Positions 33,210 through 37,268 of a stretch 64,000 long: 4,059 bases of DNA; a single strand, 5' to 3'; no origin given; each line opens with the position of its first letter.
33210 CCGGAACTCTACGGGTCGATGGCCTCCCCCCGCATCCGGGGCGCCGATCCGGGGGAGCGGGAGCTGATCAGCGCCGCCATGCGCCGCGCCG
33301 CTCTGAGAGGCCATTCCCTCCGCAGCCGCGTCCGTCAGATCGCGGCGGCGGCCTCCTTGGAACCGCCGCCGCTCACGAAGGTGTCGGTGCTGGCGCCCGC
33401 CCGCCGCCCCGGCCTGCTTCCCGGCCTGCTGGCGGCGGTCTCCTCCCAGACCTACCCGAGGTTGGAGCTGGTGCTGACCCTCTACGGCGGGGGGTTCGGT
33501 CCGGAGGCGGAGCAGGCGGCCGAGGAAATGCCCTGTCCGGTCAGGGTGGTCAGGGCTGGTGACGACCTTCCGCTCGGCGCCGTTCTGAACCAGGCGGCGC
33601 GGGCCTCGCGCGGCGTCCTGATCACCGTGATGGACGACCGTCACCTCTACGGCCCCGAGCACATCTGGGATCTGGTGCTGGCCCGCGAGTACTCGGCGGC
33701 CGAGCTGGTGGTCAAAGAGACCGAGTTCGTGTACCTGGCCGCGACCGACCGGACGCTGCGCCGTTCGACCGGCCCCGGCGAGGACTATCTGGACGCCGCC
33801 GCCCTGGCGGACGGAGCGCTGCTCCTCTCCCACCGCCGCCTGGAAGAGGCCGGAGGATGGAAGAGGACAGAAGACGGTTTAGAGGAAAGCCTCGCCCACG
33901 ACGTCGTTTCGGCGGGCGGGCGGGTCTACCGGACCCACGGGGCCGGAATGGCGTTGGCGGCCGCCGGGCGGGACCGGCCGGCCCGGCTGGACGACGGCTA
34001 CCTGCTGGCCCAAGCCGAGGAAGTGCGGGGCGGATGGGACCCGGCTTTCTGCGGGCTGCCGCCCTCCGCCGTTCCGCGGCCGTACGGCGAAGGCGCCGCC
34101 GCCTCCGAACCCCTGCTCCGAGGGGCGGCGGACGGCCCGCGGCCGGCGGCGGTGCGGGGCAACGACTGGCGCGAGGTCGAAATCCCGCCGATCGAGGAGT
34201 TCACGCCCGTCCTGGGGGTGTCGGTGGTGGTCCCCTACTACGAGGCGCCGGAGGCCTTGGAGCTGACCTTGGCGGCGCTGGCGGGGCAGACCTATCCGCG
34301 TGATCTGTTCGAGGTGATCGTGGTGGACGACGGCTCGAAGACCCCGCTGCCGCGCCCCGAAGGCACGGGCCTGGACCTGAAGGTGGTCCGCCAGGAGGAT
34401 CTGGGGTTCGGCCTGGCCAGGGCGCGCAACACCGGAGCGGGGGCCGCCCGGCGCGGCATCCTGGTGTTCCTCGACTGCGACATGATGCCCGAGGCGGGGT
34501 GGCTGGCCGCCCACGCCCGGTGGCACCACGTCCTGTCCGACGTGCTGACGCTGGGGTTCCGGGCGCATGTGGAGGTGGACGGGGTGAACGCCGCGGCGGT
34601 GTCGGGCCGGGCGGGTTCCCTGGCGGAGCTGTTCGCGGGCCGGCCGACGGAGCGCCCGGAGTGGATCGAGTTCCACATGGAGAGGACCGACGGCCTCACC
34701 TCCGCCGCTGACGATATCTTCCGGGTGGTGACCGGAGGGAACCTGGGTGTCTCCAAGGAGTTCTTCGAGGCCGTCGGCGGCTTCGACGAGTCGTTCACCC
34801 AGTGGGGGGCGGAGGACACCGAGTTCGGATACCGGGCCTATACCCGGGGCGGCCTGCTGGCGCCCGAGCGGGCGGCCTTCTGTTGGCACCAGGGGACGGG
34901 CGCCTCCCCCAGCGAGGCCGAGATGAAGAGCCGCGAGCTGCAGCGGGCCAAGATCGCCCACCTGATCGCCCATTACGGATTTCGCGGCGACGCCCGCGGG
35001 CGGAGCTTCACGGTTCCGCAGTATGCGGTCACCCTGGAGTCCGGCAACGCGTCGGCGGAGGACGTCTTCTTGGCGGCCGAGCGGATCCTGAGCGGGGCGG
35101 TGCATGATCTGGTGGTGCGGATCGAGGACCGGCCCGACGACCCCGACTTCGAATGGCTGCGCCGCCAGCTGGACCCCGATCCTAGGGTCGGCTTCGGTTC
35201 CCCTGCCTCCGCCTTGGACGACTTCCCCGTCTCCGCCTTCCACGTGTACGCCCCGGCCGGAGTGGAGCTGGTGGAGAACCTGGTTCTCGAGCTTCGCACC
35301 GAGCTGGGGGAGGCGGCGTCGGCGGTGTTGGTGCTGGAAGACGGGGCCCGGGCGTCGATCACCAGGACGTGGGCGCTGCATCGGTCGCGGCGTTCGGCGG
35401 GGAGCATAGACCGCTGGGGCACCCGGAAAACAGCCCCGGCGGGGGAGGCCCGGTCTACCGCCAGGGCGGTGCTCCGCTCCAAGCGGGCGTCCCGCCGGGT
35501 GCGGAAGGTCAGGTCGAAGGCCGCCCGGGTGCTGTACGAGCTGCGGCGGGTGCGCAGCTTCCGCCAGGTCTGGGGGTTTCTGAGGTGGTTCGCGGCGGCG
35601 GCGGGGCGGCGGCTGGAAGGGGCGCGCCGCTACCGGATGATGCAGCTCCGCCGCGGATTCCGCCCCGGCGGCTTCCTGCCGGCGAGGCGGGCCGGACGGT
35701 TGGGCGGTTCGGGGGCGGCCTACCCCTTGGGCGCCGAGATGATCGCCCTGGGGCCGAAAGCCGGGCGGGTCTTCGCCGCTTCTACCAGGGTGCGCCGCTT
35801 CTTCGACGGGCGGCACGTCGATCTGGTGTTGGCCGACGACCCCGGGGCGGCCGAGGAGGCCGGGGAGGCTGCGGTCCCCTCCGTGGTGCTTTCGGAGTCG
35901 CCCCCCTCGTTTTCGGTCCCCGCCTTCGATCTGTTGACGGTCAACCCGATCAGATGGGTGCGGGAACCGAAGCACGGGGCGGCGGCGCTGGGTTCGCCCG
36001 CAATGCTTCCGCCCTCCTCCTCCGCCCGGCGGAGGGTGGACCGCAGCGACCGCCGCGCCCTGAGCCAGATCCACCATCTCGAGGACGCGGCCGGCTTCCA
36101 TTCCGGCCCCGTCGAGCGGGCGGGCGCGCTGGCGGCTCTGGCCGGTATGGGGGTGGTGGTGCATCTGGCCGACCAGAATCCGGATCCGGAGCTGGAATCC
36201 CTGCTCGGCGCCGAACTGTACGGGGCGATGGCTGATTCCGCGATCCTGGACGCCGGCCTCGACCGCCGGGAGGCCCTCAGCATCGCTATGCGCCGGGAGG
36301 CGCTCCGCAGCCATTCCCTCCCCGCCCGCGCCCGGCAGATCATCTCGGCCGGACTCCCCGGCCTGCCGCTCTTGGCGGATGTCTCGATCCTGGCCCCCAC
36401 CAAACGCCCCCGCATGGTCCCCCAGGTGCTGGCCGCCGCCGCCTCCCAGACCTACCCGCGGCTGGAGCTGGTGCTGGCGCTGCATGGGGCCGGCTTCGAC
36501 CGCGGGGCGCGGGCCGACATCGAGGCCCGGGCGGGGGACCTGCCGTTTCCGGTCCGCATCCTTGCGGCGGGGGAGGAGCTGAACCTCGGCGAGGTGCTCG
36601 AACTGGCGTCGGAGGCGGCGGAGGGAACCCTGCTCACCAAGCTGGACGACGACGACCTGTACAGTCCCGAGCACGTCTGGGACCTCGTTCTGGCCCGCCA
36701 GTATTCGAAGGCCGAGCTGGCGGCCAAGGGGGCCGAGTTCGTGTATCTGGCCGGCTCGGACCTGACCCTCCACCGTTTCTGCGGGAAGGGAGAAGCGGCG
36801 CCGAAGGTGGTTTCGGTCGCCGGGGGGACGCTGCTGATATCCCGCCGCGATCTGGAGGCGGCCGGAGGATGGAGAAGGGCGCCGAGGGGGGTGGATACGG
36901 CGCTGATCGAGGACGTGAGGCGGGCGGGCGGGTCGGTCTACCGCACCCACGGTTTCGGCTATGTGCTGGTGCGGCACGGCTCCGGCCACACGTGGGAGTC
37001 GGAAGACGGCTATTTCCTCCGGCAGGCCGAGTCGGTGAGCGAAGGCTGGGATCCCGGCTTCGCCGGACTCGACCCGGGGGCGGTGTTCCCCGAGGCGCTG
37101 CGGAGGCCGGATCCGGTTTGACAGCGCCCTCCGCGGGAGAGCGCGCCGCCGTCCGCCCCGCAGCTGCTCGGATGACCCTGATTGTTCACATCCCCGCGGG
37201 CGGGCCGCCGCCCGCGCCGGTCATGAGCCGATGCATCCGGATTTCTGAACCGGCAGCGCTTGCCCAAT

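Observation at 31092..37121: Giant glycosyltransferase ORF (about 2009 aa) created by an internal about 3 kb tandem duplication with >100-nt identical tracts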

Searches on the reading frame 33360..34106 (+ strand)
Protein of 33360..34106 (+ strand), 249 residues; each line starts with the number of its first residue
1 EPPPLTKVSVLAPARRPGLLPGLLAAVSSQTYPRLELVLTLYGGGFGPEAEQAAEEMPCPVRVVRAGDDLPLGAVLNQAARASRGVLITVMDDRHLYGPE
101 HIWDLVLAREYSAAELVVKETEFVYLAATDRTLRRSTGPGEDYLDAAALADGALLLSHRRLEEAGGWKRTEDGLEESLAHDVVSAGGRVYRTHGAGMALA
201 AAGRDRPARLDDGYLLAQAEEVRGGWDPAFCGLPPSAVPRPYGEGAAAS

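Call 49: search_protein_families(library=pfam, proteins=[window:33360-34106:+], max_evalue=1)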
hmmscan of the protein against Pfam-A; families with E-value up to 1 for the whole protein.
window:33360-34106:+ (249 aa): 2 families
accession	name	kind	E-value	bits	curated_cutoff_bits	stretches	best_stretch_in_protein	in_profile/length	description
PF00535.33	Glycos_transf_2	-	5.9e-05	23.5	23.3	1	19-107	12-101/168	Glycosyl transferase family 2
PF13641.12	Glyco_tranf_2_3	-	0.067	13.6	27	1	12-102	7-104/230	Glycosyltransferase like family 2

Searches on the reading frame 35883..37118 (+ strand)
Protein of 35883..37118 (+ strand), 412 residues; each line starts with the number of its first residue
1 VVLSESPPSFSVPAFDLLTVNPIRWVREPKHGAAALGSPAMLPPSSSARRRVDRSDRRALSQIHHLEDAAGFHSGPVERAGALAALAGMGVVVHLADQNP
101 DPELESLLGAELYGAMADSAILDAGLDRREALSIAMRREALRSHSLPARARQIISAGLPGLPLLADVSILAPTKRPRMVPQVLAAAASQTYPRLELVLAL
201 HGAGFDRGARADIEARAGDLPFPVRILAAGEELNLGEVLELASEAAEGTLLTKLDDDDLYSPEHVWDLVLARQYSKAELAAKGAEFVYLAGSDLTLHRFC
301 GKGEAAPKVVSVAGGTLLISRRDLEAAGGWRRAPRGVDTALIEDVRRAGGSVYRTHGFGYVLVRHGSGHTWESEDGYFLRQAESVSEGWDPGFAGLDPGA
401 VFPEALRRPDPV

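Call 79: search_solved_structures(query=window:35883-37118:+, max_evalue=10, show_alignments=1)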
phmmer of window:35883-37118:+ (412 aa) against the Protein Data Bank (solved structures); distinct sequences matched with E-value up to 10: 3.
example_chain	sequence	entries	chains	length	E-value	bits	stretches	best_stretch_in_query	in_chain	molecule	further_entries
9jma_A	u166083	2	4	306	0.53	12.5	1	168-267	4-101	GalNAc(5)-diNAcBac-PP-undecaprenol beta-1,3-glucosyltransferase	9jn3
8dzv_A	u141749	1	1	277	2.8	10.1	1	299-406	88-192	scfv 2B12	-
5ijz_A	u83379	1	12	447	3.2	9.9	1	325-372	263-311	NADP-specific glutamate dehydrogenase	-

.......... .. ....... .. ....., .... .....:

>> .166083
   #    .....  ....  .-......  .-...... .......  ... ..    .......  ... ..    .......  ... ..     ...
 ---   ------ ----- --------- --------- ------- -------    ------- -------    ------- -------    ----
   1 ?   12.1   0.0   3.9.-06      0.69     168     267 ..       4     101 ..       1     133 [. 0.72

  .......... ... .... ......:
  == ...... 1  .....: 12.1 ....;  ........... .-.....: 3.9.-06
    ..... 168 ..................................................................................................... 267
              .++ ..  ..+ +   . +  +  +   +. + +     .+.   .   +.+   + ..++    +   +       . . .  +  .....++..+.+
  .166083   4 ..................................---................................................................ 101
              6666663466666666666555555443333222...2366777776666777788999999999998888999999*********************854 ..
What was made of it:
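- Tried and rejected: A PDB sequence search with C2 gave only a marginal hit (E=0.5) to a PglI-like GT2 around the DDDD motif (call 79).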

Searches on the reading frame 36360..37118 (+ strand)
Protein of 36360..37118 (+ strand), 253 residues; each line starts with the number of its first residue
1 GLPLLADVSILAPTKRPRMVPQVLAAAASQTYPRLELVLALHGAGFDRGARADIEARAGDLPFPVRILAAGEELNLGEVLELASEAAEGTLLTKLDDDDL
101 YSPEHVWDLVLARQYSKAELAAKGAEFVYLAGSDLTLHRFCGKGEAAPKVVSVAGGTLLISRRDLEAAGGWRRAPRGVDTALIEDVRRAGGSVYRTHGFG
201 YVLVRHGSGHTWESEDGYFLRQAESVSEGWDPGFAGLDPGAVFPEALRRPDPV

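Call 49: search_protein_families(library=pfam, proteins=[window:36360-37118:+], max_evalue=1)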
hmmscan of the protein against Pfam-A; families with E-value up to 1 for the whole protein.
window:36360-37118:+ (253 aa): 1 family
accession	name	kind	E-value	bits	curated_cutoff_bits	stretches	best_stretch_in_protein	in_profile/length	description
PF00535.33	Glycos_transf_2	-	0.00014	22.3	23.3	1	17-110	10-100/168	Glycosyl transferase family 2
